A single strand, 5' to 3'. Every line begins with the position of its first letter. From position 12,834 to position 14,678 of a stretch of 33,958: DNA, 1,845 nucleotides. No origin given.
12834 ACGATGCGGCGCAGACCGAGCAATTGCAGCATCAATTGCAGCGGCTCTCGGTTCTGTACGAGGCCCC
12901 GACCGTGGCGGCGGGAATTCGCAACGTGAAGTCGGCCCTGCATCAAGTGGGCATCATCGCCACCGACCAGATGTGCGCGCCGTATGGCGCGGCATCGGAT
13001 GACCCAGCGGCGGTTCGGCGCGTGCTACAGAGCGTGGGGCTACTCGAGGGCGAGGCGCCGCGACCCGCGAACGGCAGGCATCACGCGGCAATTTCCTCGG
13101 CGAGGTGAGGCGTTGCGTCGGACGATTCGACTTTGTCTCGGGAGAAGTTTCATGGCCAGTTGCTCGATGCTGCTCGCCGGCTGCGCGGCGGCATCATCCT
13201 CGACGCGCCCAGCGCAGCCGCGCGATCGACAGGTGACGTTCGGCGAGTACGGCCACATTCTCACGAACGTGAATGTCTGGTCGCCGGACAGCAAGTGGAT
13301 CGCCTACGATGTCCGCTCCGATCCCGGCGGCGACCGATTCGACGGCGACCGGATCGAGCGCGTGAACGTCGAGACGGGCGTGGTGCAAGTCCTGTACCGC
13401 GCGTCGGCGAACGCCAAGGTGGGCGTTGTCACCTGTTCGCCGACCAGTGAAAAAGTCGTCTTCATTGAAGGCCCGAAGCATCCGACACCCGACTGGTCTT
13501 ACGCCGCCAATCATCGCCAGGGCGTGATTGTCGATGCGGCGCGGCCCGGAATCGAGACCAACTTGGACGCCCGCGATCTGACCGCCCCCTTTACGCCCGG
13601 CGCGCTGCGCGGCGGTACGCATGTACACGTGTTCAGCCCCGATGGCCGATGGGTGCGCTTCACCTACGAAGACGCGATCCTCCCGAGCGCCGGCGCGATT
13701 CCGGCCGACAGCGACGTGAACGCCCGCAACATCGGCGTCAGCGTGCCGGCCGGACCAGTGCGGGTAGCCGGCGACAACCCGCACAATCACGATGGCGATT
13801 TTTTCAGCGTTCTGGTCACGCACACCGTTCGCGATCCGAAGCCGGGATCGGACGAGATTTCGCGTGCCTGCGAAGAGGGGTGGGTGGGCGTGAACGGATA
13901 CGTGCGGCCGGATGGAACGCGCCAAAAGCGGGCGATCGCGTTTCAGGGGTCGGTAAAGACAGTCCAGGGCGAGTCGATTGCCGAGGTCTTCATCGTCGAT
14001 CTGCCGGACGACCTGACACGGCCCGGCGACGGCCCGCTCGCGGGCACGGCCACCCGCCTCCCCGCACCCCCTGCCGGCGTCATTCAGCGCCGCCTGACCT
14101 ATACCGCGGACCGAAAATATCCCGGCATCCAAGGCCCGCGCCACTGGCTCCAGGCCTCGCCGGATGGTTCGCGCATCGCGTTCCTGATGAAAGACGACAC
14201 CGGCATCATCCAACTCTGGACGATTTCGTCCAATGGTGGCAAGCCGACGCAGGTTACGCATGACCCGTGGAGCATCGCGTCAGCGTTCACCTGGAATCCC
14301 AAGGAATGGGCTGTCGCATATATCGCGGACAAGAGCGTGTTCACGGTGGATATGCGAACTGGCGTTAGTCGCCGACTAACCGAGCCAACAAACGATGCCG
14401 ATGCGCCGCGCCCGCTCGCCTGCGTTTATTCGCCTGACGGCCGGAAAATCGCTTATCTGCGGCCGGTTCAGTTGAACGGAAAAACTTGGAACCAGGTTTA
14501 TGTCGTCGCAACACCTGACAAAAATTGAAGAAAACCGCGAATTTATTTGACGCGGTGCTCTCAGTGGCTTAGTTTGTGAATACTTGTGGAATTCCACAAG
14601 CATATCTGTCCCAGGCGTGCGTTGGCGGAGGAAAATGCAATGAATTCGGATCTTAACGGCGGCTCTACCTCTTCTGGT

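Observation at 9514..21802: nan-like locus with non-canonical downstream enzymes: candidate uncharacterised ulosonic-acid (Kdo/Kdn-like) harvesting and catabolic pathway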

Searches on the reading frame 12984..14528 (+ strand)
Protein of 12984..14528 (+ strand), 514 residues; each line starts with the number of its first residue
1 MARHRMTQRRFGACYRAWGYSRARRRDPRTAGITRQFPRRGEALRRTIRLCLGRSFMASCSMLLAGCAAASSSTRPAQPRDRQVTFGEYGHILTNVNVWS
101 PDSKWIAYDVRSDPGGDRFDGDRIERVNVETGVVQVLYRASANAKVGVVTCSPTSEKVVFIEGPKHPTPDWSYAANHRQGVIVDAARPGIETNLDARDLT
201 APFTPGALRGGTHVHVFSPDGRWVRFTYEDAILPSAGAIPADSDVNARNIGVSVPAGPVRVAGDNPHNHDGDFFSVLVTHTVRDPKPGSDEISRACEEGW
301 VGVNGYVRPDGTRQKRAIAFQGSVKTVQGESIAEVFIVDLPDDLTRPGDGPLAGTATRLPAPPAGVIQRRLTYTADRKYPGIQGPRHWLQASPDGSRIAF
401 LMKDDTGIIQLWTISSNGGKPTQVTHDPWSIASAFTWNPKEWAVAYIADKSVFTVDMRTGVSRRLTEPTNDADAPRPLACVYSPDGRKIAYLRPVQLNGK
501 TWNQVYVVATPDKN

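Call 4: search_protein_families(library=pfam, proteins=[window:12984-14528:+], max_evalue=0.01)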
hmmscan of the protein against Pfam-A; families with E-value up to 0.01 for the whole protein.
window:12984-14528:+ (514 aa): 4 families
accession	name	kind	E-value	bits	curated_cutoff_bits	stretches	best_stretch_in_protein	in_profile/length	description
PF12566.14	DUF3748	-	4.3e-48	162.8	27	1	146-269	2-123/123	Protein of unknown function (DUF3748)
PF07676.18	PD40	-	9.4e-08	32.3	20.9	0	482-493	16-27/38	WD40-like Beta Propeller Repeat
PF00930.27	DPPIV_N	-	9.2e-07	28.3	22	0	429-493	42-119/354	Dipeptidyl peptidase IV (DPP IV) N-terminal region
PF10584.14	Proteasome_A_N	-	0.00091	19.3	27.7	0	212-222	3-13/23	Proteasome subunit A N-terminal signature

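Call 5: search_protein_families(library=ncbifam, proteins=[window:12984-14528:+], max_evalue=0.01)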
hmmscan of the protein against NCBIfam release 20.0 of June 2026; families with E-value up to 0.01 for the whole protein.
window:12984-14528:+ (514 aa): 4 families
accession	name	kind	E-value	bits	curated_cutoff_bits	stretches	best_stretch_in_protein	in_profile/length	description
NF033523.0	lasso_peptidase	equivalog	2.7e-12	46.2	400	1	392-448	96-150/638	Atxe2 family lasso peptide isopeptidase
TIGR02800.1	propeller_TolB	equivalog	2e-06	27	343.15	1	392-493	243-341/418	Tol-Pal system beta propeller repeat protein TolB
NF053518.1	DipepPtdsDpp5Prph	equivalog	6.4e-06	25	900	1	393-450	71-126/655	dipeptidyl-peptidase Dpp5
NF002183.0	PRK01029.1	equivalog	0.001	18.2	405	0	392-475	289-376/429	Tol-Pal system protein TolB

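Call 24: search_solved_structures(query=window:13152-14528:+, max_evalue=1, show_alignments=2)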
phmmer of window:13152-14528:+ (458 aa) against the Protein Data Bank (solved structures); distinct sequences matched with E-value up to 1: 3.
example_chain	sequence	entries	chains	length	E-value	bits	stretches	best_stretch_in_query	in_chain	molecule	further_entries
2ojh_A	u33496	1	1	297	0.0019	20.4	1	335-435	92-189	Uncharacterized protein Atu1656/AGR_C_3050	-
8wt1_A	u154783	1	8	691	0.081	15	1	335-384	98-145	S9 family peptidase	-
8zok_A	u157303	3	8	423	0.74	11.8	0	59-110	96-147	Gamma-glutamyl phosphate reductase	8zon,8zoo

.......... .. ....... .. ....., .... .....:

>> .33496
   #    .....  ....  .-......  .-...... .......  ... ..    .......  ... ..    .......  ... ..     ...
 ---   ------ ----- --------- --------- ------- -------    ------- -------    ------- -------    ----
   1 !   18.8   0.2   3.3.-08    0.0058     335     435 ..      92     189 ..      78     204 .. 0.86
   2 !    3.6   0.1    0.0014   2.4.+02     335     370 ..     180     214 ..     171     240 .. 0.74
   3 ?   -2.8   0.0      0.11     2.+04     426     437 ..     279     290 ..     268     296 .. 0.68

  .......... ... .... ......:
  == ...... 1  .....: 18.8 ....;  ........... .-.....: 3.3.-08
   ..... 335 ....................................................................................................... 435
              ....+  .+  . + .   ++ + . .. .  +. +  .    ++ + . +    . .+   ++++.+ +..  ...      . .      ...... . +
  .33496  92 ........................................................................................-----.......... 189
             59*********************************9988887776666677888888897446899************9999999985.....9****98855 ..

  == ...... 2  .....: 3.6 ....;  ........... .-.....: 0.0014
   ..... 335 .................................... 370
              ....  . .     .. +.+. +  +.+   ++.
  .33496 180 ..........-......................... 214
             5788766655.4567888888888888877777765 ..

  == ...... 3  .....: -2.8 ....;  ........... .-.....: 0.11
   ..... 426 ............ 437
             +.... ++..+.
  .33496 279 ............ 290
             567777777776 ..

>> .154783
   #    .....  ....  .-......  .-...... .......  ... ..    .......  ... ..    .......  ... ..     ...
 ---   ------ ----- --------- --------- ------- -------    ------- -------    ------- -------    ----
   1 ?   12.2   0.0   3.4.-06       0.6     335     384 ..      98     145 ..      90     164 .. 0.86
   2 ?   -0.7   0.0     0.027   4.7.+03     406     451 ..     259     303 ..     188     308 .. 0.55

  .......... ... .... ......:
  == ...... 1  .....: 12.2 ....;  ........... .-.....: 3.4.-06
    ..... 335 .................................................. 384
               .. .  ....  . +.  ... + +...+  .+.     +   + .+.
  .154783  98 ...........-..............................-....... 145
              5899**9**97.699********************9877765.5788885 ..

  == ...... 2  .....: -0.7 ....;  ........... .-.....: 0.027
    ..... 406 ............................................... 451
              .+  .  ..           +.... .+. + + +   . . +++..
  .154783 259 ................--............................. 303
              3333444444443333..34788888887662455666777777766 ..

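Call 39: find_homologous_proteins(query=window:13152-14528:+, max_evalue=1e-10)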
Query window:13152-14528:+ (458 aa): 4603 proteins with E <= 1e-10 among 8000 candidates; the best 120 are listed.
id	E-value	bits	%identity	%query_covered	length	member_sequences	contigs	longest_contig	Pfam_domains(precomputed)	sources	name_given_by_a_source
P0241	0.0e+0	1050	100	99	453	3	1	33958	PF26549.1,PF00930.28,PF26550.2,PF12566.15,PF07676.19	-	-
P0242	5.1e-208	710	67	98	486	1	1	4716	PF26549.1,PF00930.28,PF26550.2,PF10584.15,PF12566.15,PF07676.19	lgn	-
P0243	3.5e-204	697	69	93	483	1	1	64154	PF26549.1,PF00930.28,PF26550.2,PF12566.15,PF07676.19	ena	-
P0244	2.3e-203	695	69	94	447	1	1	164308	PF26549.1,PF00930.28,PF26550.2,PF12566.15,PF07676.19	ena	-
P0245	3.8e-198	677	68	94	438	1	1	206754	PF26549.1,PF00930.28,PF26550.2,PF10584.15,PF12566.15,PF07676.19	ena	-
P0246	2.0e-196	672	68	94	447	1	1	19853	PF26549.1,PF00930.28,PF26550.2,PF12566.15,PF07676.19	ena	-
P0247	2.4e-191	655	66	94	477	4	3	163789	PF26549.1,PF00930.28,PF26550.2,PF10584.15,PF12566.15,PF07676.19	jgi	-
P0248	9.7e-190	650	65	94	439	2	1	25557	PF26549.1,PF00930.28,PF26550.2,PF12566.15,PF07676.19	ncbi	-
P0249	6.1e-189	647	65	97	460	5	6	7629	PF26549.1,PF00930.28,PF09142.18,PF26550.2,PF12566.15,PF07676.19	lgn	-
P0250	7.0e-188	643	62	98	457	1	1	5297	PF26549.1,PF00930.28,PF26550.2,PF12566.15,PF07676.19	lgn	-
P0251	1.1e-187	643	63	97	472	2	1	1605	PF26549.1,PF00930.28,PF26550.2,PF12566.15,PF07676.19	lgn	-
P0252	4.1e-187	641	64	95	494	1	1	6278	PF26549.1,PF00930.28,PF26550.2,PF10584.15,PF12566.15,PF07676.19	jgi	jgi:hypothetical protein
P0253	8.7e-187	640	63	95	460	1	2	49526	PF26549.1,PF00930.28,PF26550.2,PF12566.15,PF07676.19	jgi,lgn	jgi:hypothetical protein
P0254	9.5e-187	640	65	93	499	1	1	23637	PF26549.1,PF00930.28,PF26550.2,PF10584.15,PF12566.15,PF07676.19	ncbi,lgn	-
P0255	1.6e-186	639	64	93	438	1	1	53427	PF26549.1,PF00930.28,PF26550.2,PF12566.15,PF07676.19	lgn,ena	-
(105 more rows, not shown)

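Call 41: find_related_loci(query=A2, collection=genome_contigs, flank=10000)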
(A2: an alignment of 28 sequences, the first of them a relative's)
Query A2 (453 aa) in genome_contigs; peptide patterns used: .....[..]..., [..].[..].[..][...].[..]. (x = any residue, [..] = any of these).
600 stretches matched a pattern (row limit reached: there are more); 559 encode a relative of the query (tblastn E <= 1e-3); the best 80 are kept; 80 distinct loci.
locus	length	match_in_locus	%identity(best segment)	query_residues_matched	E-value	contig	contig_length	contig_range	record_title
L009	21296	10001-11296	63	20-452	0e+0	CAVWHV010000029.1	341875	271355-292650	MAG: uncultured Planctomycetaceae bacterium isolate MFD04716.bin.3.258 genome assembly, contig: contig_24304, whole geno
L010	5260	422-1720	63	18-451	0e+0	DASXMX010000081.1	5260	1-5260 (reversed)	MAG TPA_asm: Tepidisphaeraceae bacterium isolate SMAG_U5339 k141_1304171, whole genome shotgun sequence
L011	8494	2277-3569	61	20-451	7e-179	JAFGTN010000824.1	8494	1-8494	MAG: Pirellulales bacterium isolate Zod_Metabat.975 k87_13471309, whole genome shotgun sequence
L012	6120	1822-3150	61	9-450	2e-180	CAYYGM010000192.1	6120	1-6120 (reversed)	MAG TPA_asm: uncultured Phycisphaeraceae bacterium isolate SRP193661_co1_220 genome assembly, contig: NODE_12795_length_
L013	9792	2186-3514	60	10-450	6e-178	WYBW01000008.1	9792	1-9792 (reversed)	MAG: Verrucomicrobiia bacterium isolate VER1 k127_18410, whole genome shotgun sequence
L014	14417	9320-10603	62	20-446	7e-178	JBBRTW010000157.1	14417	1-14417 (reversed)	MAG: Tepidisphaerales bacterium isolate La2_metabat2.312 La2_metabat2.312_K_2929190L14417_cov_11.0000, whole genome shot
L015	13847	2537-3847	62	12-448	8e-178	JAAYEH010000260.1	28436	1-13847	MAG: Rhodopirellula sp. isolate AS06rmzACSIP_8 298533_AS06, whole genome shotgun sequence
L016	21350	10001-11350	60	2-447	1e-177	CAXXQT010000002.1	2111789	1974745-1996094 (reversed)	MAG: Thermoguttaceae bacterium isolate 6d2dc2d4-6dd0-4c87-b5e3-0172890c642a genome assembly, contig: contig_2, whole gen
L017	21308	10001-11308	62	15-447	3e-177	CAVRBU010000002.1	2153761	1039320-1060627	MAG: uncultured Planctomycetota bacterium isolate MFD04944.bin.1.246 genome assembly, contig: contig_13572, whole genome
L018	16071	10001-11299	61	15-448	2e-177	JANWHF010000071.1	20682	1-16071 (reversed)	MAG: Tepidisphaeraceae bacterium isolate CRAIB_MAG8 c_000000013918, whole genome shotgun sequence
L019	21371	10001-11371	59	11-450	6e-177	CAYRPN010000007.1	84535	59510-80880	MAG TPA_asm: uncultured Phycisphaeraceae bacterium isolate SRP150892_co2_328 genome assembly, contig: NODE_239_length_84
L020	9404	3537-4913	58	1-448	1e-176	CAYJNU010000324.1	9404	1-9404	MAG TPA_asm: uncultured Verrucomicrobiota bacterium isolate ERP124720_co1_187 genome assembly, contig: NODE_8378_length_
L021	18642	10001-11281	62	20-446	2e-176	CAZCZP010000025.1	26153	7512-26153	MAG TPA_asm: uncultured Bifidobacteriaceae bacterium isolate SRP237561_co1_88 genome assembly, contig: NODE_2875_length_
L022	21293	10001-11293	61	17-447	2e-176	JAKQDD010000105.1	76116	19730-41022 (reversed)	MAG: Verrucomicrobiota bacterium isolate USDE_maxbin.037 k141_793229, whole genome shotgun sequence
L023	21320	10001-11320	60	1-434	4e-176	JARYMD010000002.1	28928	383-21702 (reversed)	MAG: Verrucomicrobiota bacterium isolate A05DMB-I-23 NODE_2_length_28928_cov_3.537382, whole genome shotgun sequence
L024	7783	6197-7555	60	2-447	1e-176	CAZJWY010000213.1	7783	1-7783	MAG TPA_asm: uncultured Planctomycetaceae bacterium isolate SRP344714_co2_448 genome assembly, contig: NODE_24774_length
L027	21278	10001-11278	60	22-447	2e-175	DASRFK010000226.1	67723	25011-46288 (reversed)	MAG TPA_asm: Verrucomicrobiia bacterium isolate SMAG_U10030 k141_1252085, whole genome shotgun sequence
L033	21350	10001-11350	58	3-450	3e-174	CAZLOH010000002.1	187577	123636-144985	MAG TPA_asm: uncultured Bifidobacterium sp. isolate SRP263991_co5_614 genome assembly, contig: NODE_120_length_187577_co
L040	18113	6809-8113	61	20-451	1e-172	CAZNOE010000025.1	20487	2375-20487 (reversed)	MAG TPA_asm: uncultured Bifidobacteriaceae bacterium isolate SRP119689_co1_68 genome assembly, contig: NODE_3481_length_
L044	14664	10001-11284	60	22-450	8e-172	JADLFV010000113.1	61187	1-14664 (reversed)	MAG: Phycisphaeraceae bacterium isolate SJ399 c_000001334301, whole genome shotgun sequence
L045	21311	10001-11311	60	11-447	1e-171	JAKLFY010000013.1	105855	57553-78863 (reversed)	MAG: Verrucomicrobia bacterium isolate RA.bin27 RA.bin27_13, whole genome shotgun sequence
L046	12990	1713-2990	61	22-448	1e-171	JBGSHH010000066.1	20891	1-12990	MAG: Pirellulaceae bacterium isolate JTS-AC10 k141_4094634, whole genome shotgun sequence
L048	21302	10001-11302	60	14-450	4e-171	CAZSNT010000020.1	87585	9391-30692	MAG TPA_asm: uncultured Victivallales bacterium isolate SRP167671_co1_107 genome assembly, contig: NODE_242_length_87585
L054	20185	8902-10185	60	20-447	8e-171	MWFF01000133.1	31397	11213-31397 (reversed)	MAG: Verrucomicrobia bacterium ADurb.Bin006 BWX48_contig000133, whole genome shotgun sequence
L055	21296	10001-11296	61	16-446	5e-171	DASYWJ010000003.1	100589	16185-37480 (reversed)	MAG TPA_asm: Tepidisphaeraceae bacterium isolate SMAG_U6278 k141_56368, whole genome shotgun sequence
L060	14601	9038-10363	58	5-447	1e-170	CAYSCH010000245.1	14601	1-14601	MAG TPA_asm: uncultured Planctomycetaceae bacterium isolate SRP263991_co4_486 genome assembly, contig: NODE_6154_length_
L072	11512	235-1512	58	22-447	6e-168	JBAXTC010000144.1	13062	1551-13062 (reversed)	MAG: Verrucomicrobiota bacterium isolate ELA625 MAG625_144, whole genome shotgun sequence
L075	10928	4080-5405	59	10-448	1e-167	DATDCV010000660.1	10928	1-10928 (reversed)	MAG TPA_asm: Verrucomicrobiia bacterium isolate SMAG_U157 k141_38919, whole genome shotgun sequence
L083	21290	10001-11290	59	20-450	4e-166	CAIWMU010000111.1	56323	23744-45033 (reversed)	MAG: uncultured Verrucomicrobia subdivision 3 bacterium isolate Loclat_bin-04207 genome assembly, contig: bin-04207:111/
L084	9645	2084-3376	57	18-448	1e-165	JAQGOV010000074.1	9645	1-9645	MAG: Verrucomicrobiales bacterium isolate RYN_622 scaffold_6193895, whole genome shotgun sequence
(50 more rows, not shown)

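Call 45: search_protein_families(library=pfam, proteins=[L024:108-1334:+, L072:3132-4145:+, L011:3587-5302:+, L011:712-2100:+, L075:6708-7541:-, L046:3092-4474:+, L083:16728-17660:+, L024:3458-5125:-, L027:11309-12619:+, L022:8364-9893:+], max_evalue=0.001)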
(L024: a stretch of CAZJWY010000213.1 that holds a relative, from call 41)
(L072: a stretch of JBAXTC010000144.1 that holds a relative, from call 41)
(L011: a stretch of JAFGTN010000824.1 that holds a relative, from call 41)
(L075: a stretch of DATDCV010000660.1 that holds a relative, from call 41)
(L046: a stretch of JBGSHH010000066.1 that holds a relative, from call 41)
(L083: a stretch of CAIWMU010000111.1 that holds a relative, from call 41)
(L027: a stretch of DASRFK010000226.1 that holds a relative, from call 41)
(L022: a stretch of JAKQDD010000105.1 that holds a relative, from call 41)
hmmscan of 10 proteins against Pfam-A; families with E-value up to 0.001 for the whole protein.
L024:108-1334:+ (408 aa): 4 families
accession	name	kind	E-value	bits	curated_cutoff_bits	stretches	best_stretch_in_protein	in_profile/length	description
PF13088.12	BNR_2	-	1.5e-05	24.9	31.4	0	71-148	127-203/277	BNR repeat-like domain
PF15899.11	BNR_6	-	0.00013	22.1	27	0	83-96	1-14/14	BNR-Asp box repeat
PF02012.26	BNR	-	0.00025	21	27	0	84-95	1-12/12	BNR/Asp-box repeat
PF15902.12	Sortilin-Vps10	-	0.0003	20.2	33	1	82-140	2-59/446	Sortilin, neurotensin receptor 3,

L072:3132-4145:+ (337 aa): 1 family
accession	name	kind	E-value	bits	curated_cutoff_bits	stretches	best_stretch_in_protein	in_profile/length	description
PF00701.28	DHDPS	-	7.2e-55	186.2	22.1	1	15-292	2-273/289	Dihydrodipicolinate synthetase family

L011:3587-5302:+ (571 aa): 1 family
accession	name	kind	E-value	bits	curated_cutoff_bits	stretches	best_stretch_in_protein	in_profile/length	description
PF00474.23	SSF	-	2.3e-45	155.6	22.8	2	40-306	2-263/406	Sodium:solute symporter family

L011:712-2100:+ (462 aa): 4 families
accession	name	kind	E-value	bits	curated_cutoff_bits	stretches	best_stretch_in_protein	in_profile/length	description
PF00884.28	Sulfatase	-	1.8e-61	208.5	25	1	43-345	1-298/301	Sulfatase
PF16347.10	SGSH_C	-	5.2e-11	43.4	29.3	1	304-437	8-135/154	N-sulphoglucosamine sulphohydrolase, C-terminal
PF01663.27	Phosphodiest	-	6.1e-09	36.4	23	1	45-322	1-256/342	Type I phosphodiesterase / nucleotide pyrophosphatase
PF14707.11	Sulfatase_C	-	8.5e-05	23.6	30.9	1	410-455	48-96/127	C-terminal region of aryl-sulfatase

L075:6708-7541:- (277 aa): 2 families
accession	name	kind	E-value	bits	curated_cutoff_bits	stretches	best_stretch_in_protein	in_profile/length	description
PF07963.17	N_methyl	-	1.4e-07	31.2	21.2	1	21-44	4-27/27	Prokaryotic N-terminal methylation motif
PF07596.16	SBP_bac_10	-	8.4e-05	23.2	23.3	0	50-99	3-54/268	Protein of unknown function (DUF1559)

L046:3092-4474:+ (460 aa): 3 families
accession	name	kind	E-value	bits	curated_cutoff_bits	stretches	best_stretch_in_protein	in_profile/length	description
PF19051.5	GFO_IDH_MocA_C2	-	2.1e-20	73.7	23.3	1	220-458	37-253/254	Oxidoreductase family, C-terminal alpha/beta domain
PF01408.29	GFO_IDH_MocA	-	2.6e-19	70.5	24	1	69-185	2-119/120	Oxidoreductase family, NAD-binding Rossmann fold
PF22725.1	GFO_IDH_MocA_C3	-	3.7e-07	30.6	27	0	253-298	30-72/124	GFO/IDH/MocA C-terminal domain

L083:16728-17660:+ (310 aa): 3 families
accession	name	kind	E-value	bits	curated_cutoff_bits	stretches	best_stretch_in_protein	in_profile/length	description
PF00005.33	ABC_tran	-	2.4e-26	93.4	25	1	74-215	1-136/137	ABC transporter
PF13304.12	AAA_21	-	1.8e-11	45.1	27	1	172-250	222-303/304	AAA domain, putative AbiEii toxin, Type IV TA system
PF00448.28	SRP54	-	0.00019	21.6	22.7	1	86-137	3-52/196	SRP54-type protein, GTPase domain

L024:3458-5125:- (555 aa): 2 families
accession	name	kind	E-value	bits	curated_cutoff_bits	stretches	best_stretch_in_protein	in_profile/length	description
PF02782.22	FGGY_C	-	2.2e-42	145.5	27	1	310-497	1-198/198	FGGY family of carbohydrate kinases, C-terminal domain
PF00370.27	FGGY_N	-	1.4e-12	48.2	28.8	1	24-299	2-243/245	FGGY family of carbohydrate kinases, N-terminal domain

L027:11309-12619:+ (436 aa): 3 families
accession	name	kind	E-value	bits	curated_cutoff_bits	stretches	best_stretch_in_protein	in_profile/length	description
PF07690.21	MFS_1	-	1.1e-58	199.2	33.4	1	30-386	1-347/347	Major Facilitator Superfamily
PF03137.26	OATP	-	4.8e-08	32.2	25.8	0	116-302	136-358/545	Organic Anion Transporter Polypeptide (OATP) family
PF00083.30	Sugar_tr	-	2.6e-07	30.3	22.3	1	37-400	20-418/452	Sugar (and other) transporter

L022:8364-9893:+ (509 aa): 1 family
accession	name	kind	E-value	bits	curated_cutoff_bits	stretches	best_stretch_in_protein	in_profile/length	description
PF01208.23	URO-D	-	6.4e-13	48.9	23.9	1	343-506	192-345/346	Uroporphyrinogen decarboxylase (URO-D)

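Call 63: predict_structure(alignment_id=A2)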
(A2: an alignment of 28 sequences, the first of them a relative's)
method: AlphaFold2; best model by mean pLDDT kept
length: 453 residues; sequences in the alignment: 28
mean_pLDDT: 86.6   pTM: 0.87
mean pLDDT of the five models: 86.6, 83.1, 82.2, 75.3, 68.3
residues with pLDDT >= 90: 284; 70-90: 110; 50-70: 35; < 50: 24
segments of 3 or more residues with pLDDT < 50: 1-14, 173-176, 179-183
pLDDT, mean of each block of 10 residues (from residue 1): 39 59 92 94 96 85 97 96 92 96 75 76 95 79 69 88 84 47 66 87 80 91 91 92 96 96 95 96 88 76 96 95 78 97 95 97 94 91 95 95 92 91 96 91 93 63
secondary structure, 60 per line:
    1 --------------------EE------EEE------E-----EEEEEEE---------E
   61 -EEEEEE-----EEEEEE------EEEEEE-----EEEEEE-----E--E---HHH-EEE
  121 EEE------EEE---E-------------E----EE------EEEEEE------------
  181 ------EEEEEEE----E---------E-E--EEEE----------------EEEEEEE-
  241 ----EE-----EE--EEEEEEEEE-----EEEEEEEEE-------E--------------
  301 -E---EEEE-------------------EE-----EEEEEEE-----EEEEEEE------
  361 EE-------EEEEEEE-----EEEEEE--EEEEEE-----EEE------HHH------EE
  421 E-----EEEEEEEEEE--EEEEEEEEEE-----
elements in order: E29-31 E44-50 E62-67 E73-78 E85-90 E96-101 E118-123 E130-132 E163-168 E187-193 E213-216 E233-239 E256-264 E270-278 E306-309 E336-342 E348-354 E370-376 E382-387 E390-395 E401-403 E419-421 E427-436 E439-448
